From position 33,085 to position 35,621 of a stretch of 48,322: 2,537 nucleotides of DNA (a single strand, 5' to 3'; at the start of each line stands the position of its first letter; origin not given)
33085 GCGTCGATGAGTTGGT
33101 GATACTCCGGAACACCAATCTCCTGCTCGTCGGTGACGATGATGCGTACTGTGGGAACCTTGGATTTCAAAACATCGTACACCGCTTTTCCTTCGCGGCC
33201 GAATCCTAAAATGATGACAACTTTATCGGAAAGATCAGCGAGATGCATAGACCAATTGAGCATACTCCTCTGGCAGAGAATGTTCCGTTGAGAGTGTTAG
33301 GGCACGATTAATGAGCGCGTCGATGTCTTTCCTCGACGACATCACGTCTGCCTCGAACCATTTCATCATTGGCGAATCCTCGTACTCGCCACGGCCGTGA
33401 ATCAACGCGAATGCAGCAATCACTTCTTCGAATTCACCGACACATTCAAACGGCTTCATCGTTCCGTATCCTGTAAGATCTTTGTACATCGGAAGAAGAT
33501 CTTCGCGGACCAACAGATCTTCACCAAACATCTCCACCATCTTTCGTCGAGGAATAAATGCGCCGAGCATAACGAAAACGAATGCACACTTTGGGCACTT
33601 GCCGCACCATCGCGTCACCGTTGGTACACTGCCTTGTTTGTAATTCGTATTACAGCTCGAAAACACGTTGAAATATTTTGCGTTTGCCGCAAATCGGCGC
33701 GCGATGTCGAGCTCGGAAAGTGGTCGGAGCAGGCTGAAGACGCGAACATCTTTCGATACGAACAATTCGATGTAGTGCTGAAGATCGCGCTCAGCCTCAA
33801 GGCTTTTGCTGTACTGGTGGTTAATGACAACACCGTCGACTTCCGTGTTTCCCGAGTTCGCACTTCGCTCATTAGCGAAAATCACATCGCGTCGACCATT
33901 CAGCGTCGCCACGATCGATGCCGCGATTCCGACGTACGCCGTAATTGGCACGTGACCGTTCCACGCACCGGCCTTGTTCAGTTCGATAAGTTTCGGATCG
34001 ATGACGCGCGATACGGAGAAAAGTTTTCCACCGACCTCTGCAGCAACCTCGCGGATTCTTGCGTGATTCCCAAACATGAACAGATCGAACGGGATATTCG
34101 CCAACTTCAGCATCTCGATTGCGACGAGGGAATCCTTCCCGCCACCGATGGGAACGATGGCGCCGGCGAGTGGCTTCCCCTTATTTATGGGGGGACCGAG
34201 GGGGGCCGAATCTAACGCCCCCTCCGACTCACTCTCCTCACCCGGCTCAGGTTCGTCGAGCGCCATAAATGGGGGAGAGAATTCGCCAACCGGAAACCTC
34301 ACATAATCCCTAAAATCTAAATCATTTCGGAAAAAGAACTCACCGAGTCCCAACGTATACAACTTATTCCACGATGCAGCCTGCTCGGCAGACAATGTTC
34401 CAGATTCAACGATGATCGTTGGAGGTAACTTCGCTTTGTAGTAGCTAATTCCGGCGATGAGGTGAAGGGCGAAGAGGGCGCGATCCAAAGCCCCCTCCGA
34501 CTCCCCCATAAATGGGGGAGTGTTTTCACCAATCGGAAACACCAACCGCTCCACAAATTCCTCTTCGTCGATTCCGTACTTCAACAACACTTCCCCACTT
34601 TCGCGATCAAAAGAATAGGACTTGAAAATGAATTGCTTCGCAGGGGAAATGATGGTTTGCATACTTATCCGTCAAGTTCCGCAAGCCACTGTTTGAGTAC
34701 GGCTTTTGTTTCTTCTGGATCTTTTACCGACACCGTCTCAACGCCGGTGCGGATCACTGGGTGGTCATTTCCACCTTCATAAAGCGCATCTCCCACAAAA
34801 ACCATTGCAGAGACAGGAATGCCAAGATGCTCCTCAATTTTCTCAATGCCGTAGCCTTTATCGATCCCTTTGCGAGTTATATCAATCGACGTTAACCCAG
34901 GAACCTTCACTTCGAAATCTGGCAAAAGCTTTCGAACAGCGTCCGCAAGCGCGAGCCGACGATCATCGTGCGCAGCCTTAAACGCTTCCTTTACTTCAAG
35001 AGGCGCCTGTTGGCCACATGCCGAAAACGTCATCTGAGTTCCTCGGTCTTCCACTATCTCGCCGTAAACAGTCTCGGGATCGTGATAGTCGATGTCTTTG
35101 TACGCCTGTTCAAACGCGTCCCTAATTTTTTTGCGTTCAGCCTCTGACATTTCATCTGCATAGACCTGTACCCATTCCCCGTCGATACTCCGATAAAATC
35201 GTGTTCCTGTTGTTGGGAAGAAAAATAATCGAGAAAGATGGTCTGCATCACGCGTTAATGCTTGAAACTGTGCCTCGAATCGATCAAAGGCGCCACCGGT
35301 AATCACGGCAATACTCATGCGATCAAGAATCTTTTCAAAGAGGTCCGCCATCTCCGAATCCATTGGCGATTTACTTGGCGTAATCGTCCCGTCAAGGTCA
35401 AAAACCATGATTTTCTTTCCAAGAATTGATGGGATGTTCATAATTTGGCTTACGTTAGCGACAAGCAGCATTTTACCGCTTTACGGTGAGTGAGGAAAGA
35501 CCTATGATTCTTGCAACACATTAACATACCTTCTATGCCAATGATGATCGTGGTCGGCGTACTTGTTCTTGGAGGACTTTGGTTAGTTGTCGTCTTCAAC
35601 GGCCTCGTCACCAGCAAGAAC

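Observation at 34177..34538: Short C-run/G-run palindromic elements inserted in frame, twice, in the murD-linked PP-loop gene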

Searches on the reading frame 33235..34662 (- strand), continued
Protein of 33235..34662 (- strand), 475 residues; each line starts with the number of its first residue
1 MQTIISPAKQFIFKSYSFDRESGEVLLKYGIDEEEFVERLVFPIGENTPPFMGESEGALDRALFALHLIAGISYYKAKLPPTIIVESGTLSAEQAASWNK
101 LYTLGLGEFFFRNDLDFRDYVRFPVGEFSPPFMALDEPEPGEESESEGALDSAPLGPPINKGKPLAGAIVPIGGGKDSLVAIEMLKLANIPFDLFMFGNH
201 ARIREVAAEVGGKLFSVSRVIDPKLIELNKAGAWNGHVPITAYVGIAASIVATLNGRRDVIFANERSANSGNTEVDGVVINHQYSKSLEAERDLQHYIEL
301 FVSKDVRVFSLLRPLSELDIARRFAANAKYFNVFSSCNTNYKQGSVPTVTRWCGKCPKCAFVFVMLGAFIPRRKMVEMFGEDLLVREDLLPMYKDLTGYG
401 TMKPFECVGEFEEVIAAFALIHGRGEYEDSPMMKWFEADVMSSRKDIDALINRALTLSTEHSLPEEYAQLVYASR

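Call 46: search_solved_structures(query=window:33235-34662:-, show_alignments=1, max_evalue=0.01)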
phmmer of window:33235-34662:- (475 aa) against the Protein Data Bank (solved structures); distinct sequences matched with E-value up to 0.01: 0.

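Call 53: predict_structure(alignment_id=A1)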
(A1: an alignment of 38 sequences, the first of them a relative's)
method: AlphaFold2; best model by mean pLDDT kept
length: 475 residues; sequences in the alignment: 38
mean_pLDDT: 86.9   pTM: 0.86
mean pLDDT of the five models: 86.9, 85.7, 85.4, 85.1, 83.3
residues with pLDDT >= 90: 320; 70-90: 88; 50-70: 33; < 50: 34
segments of 3 or more residues with pLDDT < 50: 128-142, 144-162
pLDDT, mean of each block of 10 residues (from residue 1): 93 96 96 96 78 78 97 93 96 97 91 90 77 44 42 36 70 92 95 91 90 92 87 73 95 92 91 84 91 96 94 96 96 83 58 90 97 95 96 94 80 97 96 97 95 95 93 73
secondary structure, 60 per line:
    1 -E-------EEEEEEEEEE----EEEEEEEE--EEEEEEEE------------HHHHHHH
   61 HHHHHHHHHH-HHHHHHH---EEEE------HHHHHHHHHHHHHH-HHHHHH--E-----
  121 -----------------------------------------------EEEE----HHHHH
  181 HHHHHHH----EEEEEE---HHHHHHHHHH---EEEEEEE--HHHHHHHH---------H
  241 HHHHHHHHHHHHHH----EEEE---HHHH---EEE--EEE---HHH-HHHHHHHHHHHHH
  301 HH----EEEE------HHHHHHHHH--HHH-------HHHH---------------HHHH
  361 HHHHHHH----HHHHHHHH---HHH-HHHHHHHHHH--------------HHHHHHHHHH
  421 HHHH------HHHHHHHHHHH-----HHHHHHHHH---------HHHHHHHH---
elements in order: E10-19 E24-31 E34-41 H54-70 H72-78 E82-85 H92-105 H107-112 E168-171 H176-187 E192-197 H201-210 E214-220 H223-230 H240-254 E259-262 H266-269 E273-275 E278-280 H288-302 E307-310 H317-325 H338-341 H357-367 H372-379 H387-396 H411-424 H431-441 H447-455 H465-472

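Call 71: find_encoding_contigs(protein=P0031, flank=10000, max_places=1)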
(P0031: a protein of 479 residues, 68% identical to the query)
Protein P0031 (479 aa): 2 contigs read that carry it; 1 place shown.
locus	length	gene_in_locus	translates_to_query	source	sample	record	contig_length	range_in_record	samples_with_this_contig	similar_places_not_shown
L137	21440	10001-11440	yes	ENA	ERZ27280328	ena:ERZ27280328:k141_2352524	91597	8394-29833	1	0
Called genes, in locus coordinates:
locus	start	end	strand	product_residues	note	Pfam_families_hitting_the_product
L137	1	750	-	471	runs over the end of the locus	PF18073:Zn_ribbon_LapB (weak), PF13481:AAA_25 (faint), PF03796:DnaB_C (faint), PF06745:ATPase (weak), PF13541:ChlI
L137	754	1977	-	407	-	PF18895:T4SS_pilin, PF13539:Peptidase_M15_4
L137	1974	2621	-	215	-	PF13462:Thioredoxin_4, PF01323:DSBA (weak)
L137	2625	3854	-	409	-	-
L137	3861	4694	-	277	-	-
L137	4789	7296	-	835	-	PF02861:Clp_N, PF13191:AAA_16 (weak), PF00004:AAA, PF17871:AAA_lid_9, PF00158:Sigma54_activat, PF07724:AAA_2, PF00004:AAA, PF10431:ClpB_D2-small, +6 more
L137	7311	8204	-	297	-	PF01435:Peptidase_M48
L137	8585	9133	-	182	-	PF04011:LemA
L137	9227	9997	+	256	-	PF05116:S6PP (faint), PF08282:Hydrolase_3 (weak), PF03332:PMM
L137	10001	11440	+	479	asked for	PF26299:MurL_N, PF26298:MurL_epimerase_C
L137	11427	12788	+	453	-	PF08245:Mur_ligase_M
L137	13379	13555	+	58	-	-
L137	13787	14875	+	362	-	PF02163:Peptidase_M50, PF00595:PDZ (weak), PF13180:PDZ_2 (weak), PF17820:PDZ_6 (weak)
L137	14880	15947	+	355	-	PF02912:Phe_tRNA-synt_N, PF01409:tRNA-synt_2d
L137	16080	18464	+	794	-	PF01588:tRNA_bind, PF03483:B3_4, PF03484:B5, PF17759:tRNA_synthFbeta, PF03147:FDX-ACB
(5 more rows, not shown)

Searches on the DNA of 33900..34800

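Call 48: search_rna_families(source=window, start=33900, end=34800, threshold=evalue, max_evalue=1)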
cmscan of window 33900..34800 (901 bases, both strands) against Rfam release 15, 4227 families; matches with E-value up to 1: 1.
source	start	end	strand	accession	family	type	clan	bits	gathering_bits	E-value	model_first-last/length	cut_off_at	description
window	34128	34165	-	RF02975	DUF3800-XI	Gene; sRNA;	-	15.4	37.8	0.99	1-48/48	no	DUF3800-XI RNA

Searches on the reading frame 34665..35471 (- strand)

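Call 6: search_protein_families(library=pfam, proteins=[window:34665-35471:-], max_evalue=0.01)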
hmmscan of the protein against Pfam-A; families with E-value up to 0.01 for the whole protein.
window:34665-35471:- (268 aa): 6 families
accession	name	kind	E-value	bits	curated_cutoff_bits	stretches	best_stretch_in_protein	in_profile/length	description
PF03332.19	PMM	-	3.5e-12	47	22.4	1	41-263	1-219/221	Eukaryotic phosphomannomutase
PF08282.18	Hydrolase_3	-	2.7e-09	37.6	20.9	1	23-229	2-212/255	haloacid dehalogenase-like hydrolase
PF00702.32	Hydrolase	-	2.4e-06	28.5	26.4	1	20-230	2-181/191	haloacid dehalogenase-like hydrolase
PF05116.19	S6PP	-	0.00029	21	20.3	0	195-263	156-217/247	Sucrose-6F-phosphate phosphohydrolase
PF12710.13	HAD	-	0.0067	17.3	27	0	23-41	2-18/189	haloacid dehalogenase-like hydrolase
PF11419.13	DUF3194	-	0.008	17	21.5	0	101-128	54-81/83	Protein of unknown function (DUF3194)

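Call 7: search_protein_families(library=ncbifam, proteins=[window:34665-35471:-], max_evalue=0.01)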
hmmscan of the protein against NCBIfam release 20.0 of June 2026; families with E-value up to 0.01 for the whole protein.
window:34665-35471:- (268 aa): 9 families
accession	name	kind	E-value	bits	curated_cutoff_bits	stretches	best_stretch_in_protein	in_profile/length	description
TIGR01484.1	HAD-SF-IIB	subfamily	2.3e-18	67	41.8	1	21-249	1-221/221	HAD-IIB family hydrolase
NF002245.0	PRK01158.1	equivalog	2.2e-08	33.7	198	1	177-254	127-203/233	phosphoglycolate phosphatase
TIGR01482.1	SPP-subfamily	subfamily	4.1e-08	33.1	107.15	1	176-254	118-195/225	sucrose-phosphate phosphatase subfamily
TIGR00099.1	Cof-subfamily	subfamily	1e-07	31.8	137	1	181-229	165-213/256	Cof-type HAD-IIB family hydrolase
TIGR01487.1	Pglycolate_arch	equivalog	6.9e-07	29.3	122.75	1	177-229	119-172/215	phosphoglycolate phosphatase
NF045966.1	YcsE_rel_Pase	equivalog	1.7e-06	27.7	220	1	19-256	2-240/265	YcsE-related riboflavin metabolism phosphatase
TIGR01662.1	HAD-SF-IIIA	subfamily_domain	4.1e-05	23.7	44.6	0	20-61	1-51/141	HAD-IIIA family hydrolase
NF007560.0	PRK10187.1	equivalog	5.5e-05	22.6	327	1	10-237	5-207/266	trehalose-phosphatase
TIGR00685.1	T6PP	equivalog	0.00067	19.6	68.05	1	19-255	3-228/250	trehalose-phosphatase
